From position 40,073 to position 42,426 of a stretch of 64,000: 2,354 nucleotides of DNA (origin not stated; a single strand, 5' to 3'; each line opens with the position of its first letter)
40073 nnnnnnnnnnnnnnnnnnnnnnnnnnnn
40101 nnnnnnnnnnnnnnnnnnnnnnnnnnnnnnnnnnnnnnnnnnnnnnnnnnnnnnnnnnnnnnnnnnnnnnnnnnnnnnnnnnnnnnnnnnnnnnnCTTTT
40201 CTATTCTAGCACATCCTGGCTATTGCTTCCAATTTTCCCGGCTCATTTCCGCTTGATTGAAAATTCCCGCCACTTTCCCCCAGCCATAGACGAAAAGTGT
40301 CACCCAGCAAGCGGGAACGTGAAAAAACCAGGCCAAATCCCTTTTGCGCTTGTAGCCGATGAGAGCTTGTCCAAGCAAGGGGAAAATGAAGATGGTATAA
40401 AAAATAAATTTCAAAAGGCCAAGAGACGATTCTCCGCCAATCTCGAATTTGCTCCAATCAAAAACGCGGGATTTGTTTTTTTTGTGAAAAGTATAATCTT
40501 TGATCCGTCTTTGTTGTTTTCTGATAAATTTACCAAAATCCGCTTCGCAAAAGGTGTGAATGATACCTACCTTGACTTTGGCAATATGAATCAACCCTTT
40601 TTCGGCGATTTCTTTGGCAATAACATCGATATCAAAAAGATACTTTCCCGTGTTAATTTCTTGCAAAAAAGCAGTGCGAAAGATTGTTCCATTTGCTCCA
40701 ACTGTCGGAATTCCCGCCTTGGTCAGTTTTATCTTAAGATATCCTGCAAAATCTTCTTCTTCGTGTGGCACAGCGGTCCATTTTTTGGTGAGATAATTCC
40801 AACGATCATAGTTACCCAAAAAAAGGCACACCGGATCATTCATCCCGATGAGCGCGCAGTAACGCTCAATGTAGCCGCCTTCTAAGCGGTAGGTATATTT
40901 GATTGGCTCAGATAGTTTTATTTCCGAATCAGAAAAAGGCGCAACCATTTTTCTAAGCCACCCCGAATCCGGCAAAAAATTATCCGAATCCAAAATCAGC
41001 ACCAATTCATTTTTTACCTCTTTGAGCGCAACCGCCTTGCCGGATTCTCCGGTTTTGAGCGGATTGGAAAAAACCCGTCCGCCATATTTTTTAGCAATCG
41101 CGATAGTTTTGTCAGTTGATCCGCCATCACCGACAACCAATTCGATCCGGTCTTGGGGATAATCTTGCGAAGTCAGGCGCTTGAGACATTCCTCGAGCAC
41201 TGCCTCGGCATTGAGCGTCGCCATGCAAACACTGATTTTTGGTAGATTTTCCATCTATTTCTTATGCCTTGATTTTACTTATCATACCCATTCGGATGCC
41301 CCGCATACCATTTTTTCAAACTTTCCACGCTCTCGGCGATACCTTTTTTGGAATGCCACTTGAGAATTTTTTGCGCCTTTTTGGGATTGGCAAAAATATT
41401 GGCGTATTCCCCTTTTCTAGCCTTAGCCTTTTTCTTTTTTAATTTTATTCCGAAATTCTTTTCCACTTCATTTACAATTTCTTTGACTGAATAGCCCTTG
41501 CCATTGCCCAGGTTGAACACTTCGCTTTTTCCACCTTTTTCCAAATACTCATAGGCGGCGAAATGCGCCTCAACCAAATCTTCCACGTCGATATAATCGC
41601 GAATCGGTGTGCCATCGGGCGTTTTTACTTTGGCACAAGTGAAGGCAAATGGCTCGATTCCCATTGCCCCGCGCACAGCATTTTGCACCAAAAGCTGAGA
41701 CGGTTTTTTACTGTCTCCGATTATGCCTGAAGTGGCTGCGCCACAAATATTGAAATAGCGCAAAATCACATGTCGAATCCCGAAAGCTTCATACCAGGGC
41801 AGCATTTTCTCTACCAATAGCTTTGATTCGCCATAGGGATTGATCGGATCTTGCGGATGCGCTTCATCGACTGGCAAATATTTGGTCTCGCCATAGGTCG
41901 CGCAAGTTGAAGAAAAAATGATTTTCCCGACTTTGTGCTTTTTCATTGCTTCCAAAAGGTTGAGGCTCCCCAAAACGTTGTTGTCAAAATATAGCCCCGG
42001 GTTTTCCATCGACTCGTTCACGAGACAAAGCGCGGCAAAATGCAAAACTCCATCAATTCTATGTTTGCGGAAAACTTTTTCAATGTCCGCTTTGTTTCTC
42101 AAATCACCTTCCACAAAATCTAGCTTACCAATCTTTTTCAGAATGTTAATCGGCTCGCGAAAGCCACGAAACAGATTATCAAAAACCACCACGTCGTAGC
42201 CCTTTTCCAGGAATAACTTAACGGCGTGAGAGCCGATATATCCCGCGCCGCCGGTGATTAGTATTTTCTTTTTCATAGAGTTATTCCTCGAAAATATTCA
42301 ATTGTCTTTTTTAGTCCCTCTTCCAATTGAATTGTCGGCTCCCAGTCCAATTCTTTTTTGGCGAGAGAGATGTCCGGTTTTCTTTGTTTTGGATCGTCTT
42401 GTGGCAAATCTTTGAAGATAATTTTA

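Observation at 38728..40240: Single-gene insertion (AlbA_2/HATPase_c_4/wHTH protein) flanked by 34-bp perfect direct repeats inside the glycan locus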

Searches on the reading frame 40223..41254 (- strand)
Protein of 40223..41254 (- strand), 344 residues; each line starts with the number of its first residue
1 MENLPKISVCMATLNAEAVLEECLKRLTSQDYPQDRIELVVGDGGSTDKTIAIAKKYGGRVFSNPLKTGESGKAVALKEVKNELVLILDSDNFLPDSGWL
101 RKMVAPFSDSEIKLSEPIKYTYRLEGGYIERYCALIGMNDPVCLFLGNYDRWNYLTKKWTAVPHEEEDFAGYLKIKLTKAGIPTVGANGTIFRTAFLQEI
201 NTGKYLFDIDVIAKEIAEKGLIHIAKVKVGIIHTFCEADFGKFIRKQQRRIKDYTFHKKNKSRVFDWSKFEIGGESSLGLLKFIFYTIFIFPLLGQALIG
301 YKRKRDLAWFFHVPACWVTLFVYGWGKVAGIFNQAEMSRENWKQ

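Call 10: search_protein_families(library=pfam, proteins=[window:40223-41254:-], max_evalue=0.01)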
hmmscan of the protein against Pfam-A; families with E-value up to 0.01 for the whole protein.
window:40223-41254:- (344 aa): 2 families
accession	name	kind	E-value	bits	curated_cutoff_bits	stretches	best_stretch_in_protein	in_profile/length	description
PF00535.33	Glycos_transf_2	-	2.1e-18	67.3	23.3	1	8-110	1-106/168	Glycosyl transferase family 2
PF13641.12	Glyco_tranf_2_3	-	8.8e-10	39.4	27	1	5-249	1-226/230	Glycosyltransferase like family 2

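Call 12: find_encoding_contigs(protein=window:40223-41254:-, flank=6000, max_places=10)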
Protein window:40223-41254:- (344 aa): no gene with exactly this product is on record in the collection.

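Call 17: find_homologous_proteins(query=window:40223-41254:-, max_evalue=1e-20)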
Query window:40223-41254:- (344 aa): 2023 proteins with E <= 1e-20 among 3888 candidates; the best 120 are listed.
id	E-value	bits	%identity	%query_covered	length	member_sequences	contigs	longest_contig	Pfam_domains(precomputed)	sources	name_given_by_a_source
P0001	4.2e-227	771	100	97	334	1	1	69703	PF13641.13,PF00535.33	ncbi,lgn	-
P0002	1.4e-205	700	87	99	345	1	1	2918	PF13641.13,PF00535.33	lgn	-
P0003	2.1e-203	693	86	99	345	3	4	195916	PF13641.13,PF00535.33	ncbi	ncbi:MAG: glycosyltransferase [Candidatus Moraniibacteriota bacterium]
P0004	3.6e-201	686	86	99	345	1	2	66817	PF13641.13,PF00535.33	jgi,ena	jgi:glycosyltransferase involved in cell wall biosynthesis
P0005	2.8e-200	683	84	99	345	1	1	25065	PF13641.13,PF00535.33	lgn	-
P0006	9.5e-200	681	82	100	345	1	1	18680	PF13641.13,PF00535.33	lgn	-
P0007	2.7e-199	679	84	99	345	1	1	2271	PF13641.13,PF00535.33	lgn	-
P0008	5.6e-198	675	84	99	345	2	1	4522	PF13641.13,PF00535.33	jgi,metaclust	metaclust:\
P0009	1.2e-197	674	84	99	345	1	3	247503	PF00535.33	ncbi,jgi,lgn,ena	ncbi:MAG: glycosyltransferase family 2 protein [Parcubacteria group bacterium]|jgi:glycosyltransfera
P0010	1.9e-197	673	84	99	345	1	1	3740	PF13641.13,PF00535.33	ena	-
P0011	2.5e-197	673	83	100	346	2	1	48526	PF13641.13,PF00535.33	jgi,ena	-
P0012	4.4e-197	672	83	99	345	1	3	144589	PF13641.13,PF00535.33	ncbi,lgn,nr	ncbi:MAG: glycosyltransferase family 2 protein [Candidatus Moranbacteria bacterium]|nr:glycosyltrans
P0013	9.4e-197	671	84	99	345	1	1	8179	PF13641.13,PF00535.33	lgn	-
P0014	4.8e-196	669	83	99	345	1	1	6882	PF00535.33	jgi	jgi:glycosyltransferase involved in cell wall biosynthesis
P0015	1.8e-193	660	81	99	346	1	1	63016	PF13641.13,PF00535.33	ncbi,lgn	-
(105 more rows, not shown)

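Call 20: find_encoding_contigs(protein=P0003, flank=5000, max_places=3)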
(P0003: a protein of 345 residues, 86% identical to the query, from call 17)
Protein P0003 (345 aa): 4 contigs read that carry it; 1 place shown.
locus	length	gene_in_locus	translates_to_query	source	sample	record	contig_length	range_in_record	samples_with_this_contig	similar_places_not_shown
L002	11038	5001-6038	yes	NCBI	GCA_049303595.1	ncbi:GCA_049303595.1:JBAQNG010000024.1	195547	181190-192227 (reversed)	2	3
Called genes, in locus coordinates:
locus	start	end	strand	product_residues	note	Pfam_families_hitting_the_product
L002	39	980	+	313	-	PF01073:3Beta_HSD, PF01370:Epimerase, PF02719:Polysacc_synt_2 (faint), PF04321:RmlD_sub_bind (weak), PF07993:NAD_binding_4 (faint), PF16363:GDP_Man_Dehyd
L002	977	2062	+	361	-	PF00106:adh_short, PF01073:3Beta_HSD, PF01370:Epimerase, PF02719:Polysacc_synt_2, PF04321:RmlD_sub_bind, PF16363:GDP_Man_Dehyd, PF07993:NAD_binding_4, PF13460:NAD_binding_10, +1 more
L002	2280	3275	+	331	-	PF00535:Glycos_transf_2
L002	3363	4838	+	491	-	PF02310:B12-binding (weak), PF04055:Radical_SAM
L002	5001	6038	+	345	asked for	PF00535:Glycos_transf_2, PF13641:Glyco_tranf_2_3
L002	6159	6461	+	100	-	-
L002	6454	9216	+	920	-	PF02450:LCAT, PF01674:Lipase_2, PF02089:Palm_thioest, PF07819:PGAP1 (weak), PF06028:DUF915 (weak)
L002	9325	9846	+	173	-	PF14712:Snapin_Pallidin (faint), PF05377:FlaC_arch (faint), PF23991:DUF7310 (faint), PF06825:HSBP1 (faint)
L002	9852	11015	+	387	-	PF00534:Glycos_transf_1, PF13692:Glyco_trans_1_4, PF26337:Gtf3_C (weak)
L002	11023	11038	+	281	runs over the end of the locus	PF00535:Glycos_transf_2, PF10111:Glyco_tranf_2_2, PF13641:Glyco_tranf_2_3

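Call 21: find_encoding_contigs(protein=P0004, flank=5000, max_places=2)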
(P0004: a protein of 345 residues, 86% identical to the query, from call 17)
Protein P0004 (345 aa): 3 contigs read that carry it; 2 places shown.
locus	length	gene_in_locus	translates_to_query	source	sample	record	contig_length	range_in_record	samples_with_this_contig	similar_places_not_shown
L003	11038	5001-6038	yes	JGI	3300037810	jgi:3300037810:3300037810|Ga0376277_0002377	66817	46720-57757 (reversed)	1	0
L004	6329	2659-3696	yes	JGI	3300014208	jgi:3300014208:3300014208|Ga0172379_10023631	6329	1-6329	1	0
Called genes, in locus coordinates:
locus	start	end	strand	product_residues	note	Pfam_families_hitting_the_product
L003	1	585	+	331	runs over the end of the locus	PF00535:Glycos_transf_2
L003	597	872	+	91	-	PF18955:DUF5698 (weak)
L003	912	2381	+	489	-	PF02310:B12-binding (faint), PF04055:Radical_SAM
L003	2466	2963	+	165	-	-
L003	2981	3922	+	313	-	PF01073:3Beta_HSD, PF01370:Epimerase, PF02719:Polysacc_synt_2 (faint), PF07993:NAD_binding_4 (faint), PF16363:GDP_Man_Dehyd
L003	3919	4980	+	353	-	PF00106:adh_short, PF04321:RmlD_sub_bind, PF05368:NmrA, PF01073:3Beta_HSD, PF01370:Epimerase, PF02719:Polysacc_synt_2, PF07993:NAD_binding_4, PF13460:NAD_binding_10, +3 more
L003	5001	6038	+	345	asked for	PF00535:Glycos_transf_2, PF13641:Glyco_tranf_2_3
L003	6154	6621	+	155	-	-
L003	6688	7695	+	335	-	PF01979:Amidohydro_1, PF07969:Amidohydro_3 (weak)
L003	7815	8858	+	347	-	PF01370:Epimerase, PF16363:GDP_Man_Dehyd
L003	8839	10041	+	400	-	PF00534:Glycos_transf_1, PF13692:Glyco_trans_1_4, PF26337:Gtf3_C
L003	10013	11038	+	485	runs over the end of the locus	PF04055:Radical_SAM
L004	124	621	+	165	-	-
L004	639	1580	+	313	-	PF01073:3Beta_HSD, PF01370:Epimerase, PF02719:Polysacc_synt_2 (faint), PF07993:NAD_binding_4 (faint), PF16363:GDP_Man_Dehyd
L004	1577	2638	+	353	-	PF00106:adh_short, PF04321:RmlD_sub_bind, PF05368:NmrA, PF01073:3Beta_HSD, PF01370:Epimerase, PF02719:Polysacc_synt_2, PF07993:NAD_binding_4, PF13460:NAD_binding_10, +3 more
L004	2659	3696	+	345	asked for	PF00535:Glycos_transf_2, PF13641:Glyco_tranf_2_3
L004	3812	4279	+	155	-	-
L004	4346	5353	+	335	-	PF01979:Amidohydro_1, PF07969:Amidohydro_3 (weak)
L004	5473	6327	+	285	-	?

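Call 22: find_encoding_contigs(protein=P0009, flank=5000, max_places=2)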
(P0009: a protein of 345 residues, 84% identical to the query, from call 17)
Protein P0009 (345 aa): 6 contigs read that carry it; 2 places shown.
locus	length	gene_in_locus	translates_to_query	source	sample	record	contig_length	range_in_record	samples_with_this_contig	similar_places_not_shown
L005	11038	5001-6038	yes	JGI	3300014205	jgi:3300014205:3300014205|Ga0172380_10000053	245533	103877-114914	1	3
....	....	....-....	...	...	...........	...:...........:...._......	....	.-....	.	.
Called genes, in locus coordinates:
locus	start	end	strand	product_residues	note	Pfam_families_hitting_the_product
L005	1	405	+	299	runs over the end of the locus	-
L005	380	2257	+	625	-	PF02450:LCAT, PF02089:Palm_thioest (weak), PF07819:PGAP1, PF24096:DUF7379 (weak)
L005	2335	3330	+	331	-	PF00535:Glycos_transf_2, PF13632:Glyco_trans_2_3 (faint)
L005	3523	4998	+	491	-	PF02310:B12-binding (weak), PF04055:Radical_SAM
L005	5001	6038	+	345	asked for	PF00535:Glycos_transf_2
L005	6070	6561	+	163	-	PF00132:Hexapep, PF14602:Hexapep_2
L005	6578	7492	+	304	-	PF00535:Glycos_transf_2, PF10111:Glyco_tranf_2_2, PF13641:Glyco_tranf_2_3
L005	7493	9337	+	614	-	PF13522:GATase_6, PF12481:DUF3700 (weak), PF13537:GATase_7, PF00733:Asn_synthase, PF06508:QueC (faint)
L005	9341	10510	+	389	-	PF13439:Glyco_transf_4 (weak), PF13579:Glyco_trans_4_4 (faint), PF20706:GT4-conflict, PF00534:Glycos_transf_1, PF13692:Glyco_trans_1_4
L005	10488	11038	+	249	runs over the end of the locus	PF13489:Methyltransf_23, PF02353:CMAS (faint), PF07021:MetW, PF13847:Methyltransf_31, PF08241:Methyltransf_11, PF08242:Methyltransf_12, PF13649:Methyltransf_25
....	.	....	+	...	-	?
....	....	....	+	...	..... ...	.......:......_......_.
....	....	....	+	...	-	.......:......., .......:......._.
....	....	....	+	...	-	?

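Call 51: search_protein_families(library=ncbifam, proteins=[window:40223-41254:-], max_evalue=0.01)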
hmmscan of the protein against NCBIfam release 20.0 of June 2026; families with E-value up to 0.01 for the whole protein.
window:40223-41254:- (344 aa): 16 families
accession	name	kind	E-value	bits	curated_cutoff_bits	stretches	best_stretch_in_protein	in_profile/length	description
TIGR03965.1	mycofact_glyco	equivalog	2.6e-13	49.7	280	1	4-132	73-204/467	mycofactocin biosynthesis glycosyltransferase MftF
TIGR04283.1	glyco_like_mftF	equivalog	2.5e-08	33.8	182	1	7-97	1-88/221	TIGR04283 family arsenosugar biosynthesis glycosyltransferase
NF010496.0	PRK13915.1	equivalog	3.2e-08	33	262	1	6-114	32-150/307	glucosyl-3-phosphoglycerate synthase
NF041875.1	EPS_EpsD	equivalog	3.7e-08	33.1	370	1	7-92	1-90/325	exopolysaccharide biosynthesis glycosyltransferase EpsD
TIGR03111.1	glyc2_xrt_Gpos1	hypoth_equivalog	5.8e-08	31.9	363.95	1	2-109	46-158/439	TIGR03111 family XrtG-associated glycosyltransferase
NF007482.0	PRK10073.1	equivalog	4e-07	29.3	423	1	2-59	3-58/334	glycosyltransferase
TIGR04182.1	glyco_TIGR04182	equivalog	6.1e-07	29.1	325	1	7-107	2-97/293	S-layer glycoprotein N-glycosyltransferase AglJ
TIGR03937.1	PgaC_IcaA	equivalog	2.8e-06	26.6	422.3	1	2-108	42-151/407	poly-beta-1,6-N-acetyl-D-glucosamine synthase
NF038302.1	EPS_HpsE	equivalog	1.3e-05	24.4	300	1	7-104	3-108/307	hormogonium polysaccharide biosynthesis glycosyltransferase HpsE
NF053739.1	GlytfEpsEBac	equivalog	1.6e-05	24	450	1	5-60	1-54/265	glycosyltransferase EpsE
TIGR04242.1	nodulat_NodC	equivalog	8.8e-05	21.6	550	1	2-112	45-161/395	chitooligosaccharide synthase NodC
NF050050.1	ProtGlycPglI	equivalog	0.00016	21.1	500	1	5-94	2-96/306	GalNAc(5)-diNAcBac-PP-undecaprenol beta-1,3-glucosyltransferase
NF047683.1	TeichurnBiosyTuaG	equivalog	0.00039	20.1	400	1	3-93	4-98/252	teichuronic acid biosynthesis protein TuaG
NF041391.1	DPhHxTase_Halo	equivalog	0.00052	19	375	1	11-95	1-82/213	dolichyl-phosphate hexose transferase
TIGR03469.1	HpnB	hypoth_equivalog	0.00064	18.8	379.25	1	2-59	41-97/386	hopene-associated glycosyltransferase HpnB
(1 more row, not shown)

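Call 71: find_encoding_contigs(protein=P0002, flank=3000, max_places=2)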
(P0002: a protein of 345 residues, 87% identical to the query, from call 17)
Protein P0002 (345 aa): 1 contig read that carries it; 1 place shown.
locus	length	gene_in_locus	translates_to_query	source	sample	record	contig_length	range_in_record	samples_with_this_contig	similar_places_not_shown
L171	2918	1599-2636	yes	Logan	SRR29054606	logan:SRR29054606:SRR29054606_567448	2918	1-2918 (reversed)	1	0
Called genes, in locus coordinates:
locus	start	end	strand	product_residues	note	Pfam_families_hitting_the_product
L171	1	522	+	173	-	?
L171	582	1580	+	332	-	PF00106:adh_short, PF01073:3Beta_HSD, PF01370:Epimerase, PF02719:Polysacc_synt_2, PF04321:RmlD_sub_bind, PF05368:NmrA, PF07993:NAD_binding_4, PF13460:NAD_binding_10, +3 more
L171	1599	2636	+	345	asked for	PF00535:Glycos_transf_2, PF13641:Glyco_tranf_2_3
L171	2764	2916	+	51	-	?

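Call 72: find_encoding_contigs(protein=P0005, flank=4000, max_places=2)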
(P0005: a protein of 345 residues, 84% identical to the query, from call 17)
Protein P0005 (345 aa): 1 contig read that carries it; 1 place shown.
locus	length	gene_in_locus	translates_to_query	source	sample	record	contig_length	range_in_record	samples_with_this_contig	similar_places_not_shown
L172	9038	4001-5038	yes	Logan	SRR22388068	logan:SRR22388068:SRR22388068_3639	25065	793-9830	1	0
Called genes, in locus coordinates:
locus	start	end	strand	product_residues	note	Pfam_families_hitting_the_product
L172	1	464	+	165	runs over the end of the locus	-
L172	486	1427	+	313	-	PF01073:3Beta_HSD, PF01370:Epimerase, PF02719:Polysacc_synt_2 (faint), PF07993:NAD_binding_4 (faint), PF16363:GDP_Man_Dehyd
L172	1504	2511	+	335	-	PF00535:Glycos_transf_2, PF13632:Glyco_trans_2_3 (weak)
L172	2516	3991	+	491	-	PF02310:B12-binding, PF04055:Radical_SAM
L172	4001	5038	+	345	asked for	PF00535:Glycos_transf_2, PF13641:Glyco_tranf_2_3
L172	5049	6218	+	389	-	PF00534:Glycos_transf_1, PF13692:Glyco_trans_1_4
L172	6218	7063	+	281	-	PF00535:Glycos_transf_2, PF10111:Glyco_tranf_2_2, PF13641:Glyco_tranf_2_3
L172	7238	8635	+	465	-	PF13173:AAA_14, PF13635:DUF4143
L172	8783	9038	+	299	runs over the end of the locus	PF00535:Glycos_transf_2, PF10111:Glyco_tranf_2_2, PF13641:Glyco_tranf_2_3, PF13632:Glyco_trans_2_3 (weak)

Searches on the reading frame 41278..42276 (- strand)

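Call 10: search_protein_families(library=pfam, proteins=[window:41278-42276:-], max_evalue=0.01)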
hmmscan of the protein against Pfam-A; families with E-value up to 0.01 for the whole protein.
window:41278-42276:- (333 aa): 11 families
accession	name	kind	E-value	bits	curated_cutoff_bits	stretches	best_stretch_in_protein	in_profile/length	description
PF01370.27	Epimerase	-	5.4e-57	193.4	20.9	1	5-257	1-240/240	NAD dependent epimerase/dehydratase family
PF16363.11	GDP_Man_Dehyd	-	7.1e-55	187.2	27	1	6-318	1-330/332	GDP-mannose 4,6 dehydratase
PF01073.25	3Beta_HSD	-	6.9e-18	65.1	22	1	6-252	1-239/280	3-beta hydroxysteroid dehydrogenase/isomerase family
PF02719.21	Polysacc_synt_2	-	4.5e-16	59.3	20.2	1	5-183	1-177/293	Polysaccharide biosynthesis protein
PF04321.23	RmlD_sub_bind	-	8.1e-14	51.8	27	1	4-174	2-148/287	RmlD substrate binding domain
PF07993.18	NAD_binding_4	-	1.7e-09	37.7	20.1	1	47-203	58-233/258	Male sterility protein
PF05368.20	NmrA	-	1.7e-08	34.9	27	1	1-131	1-114/298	NmrA-like family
PF13460.12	NAD_binding_10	-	1.9e-08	34.8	27.2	1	9-159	1-131/184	NAD(P)H-binding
PF00106.31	adh_short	-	4.6e-08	33.2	26.6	1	3-125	1-137/195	short chain dehydrogenase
PF08659.16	KR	-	0.0001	22.7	22.6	1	5-130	3-143/180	KR domain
PF13561.12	adh_short_C2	-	0.0012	18.9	27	1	14-86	8-84/236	Enoyl-(Acyl carrier protein) reductase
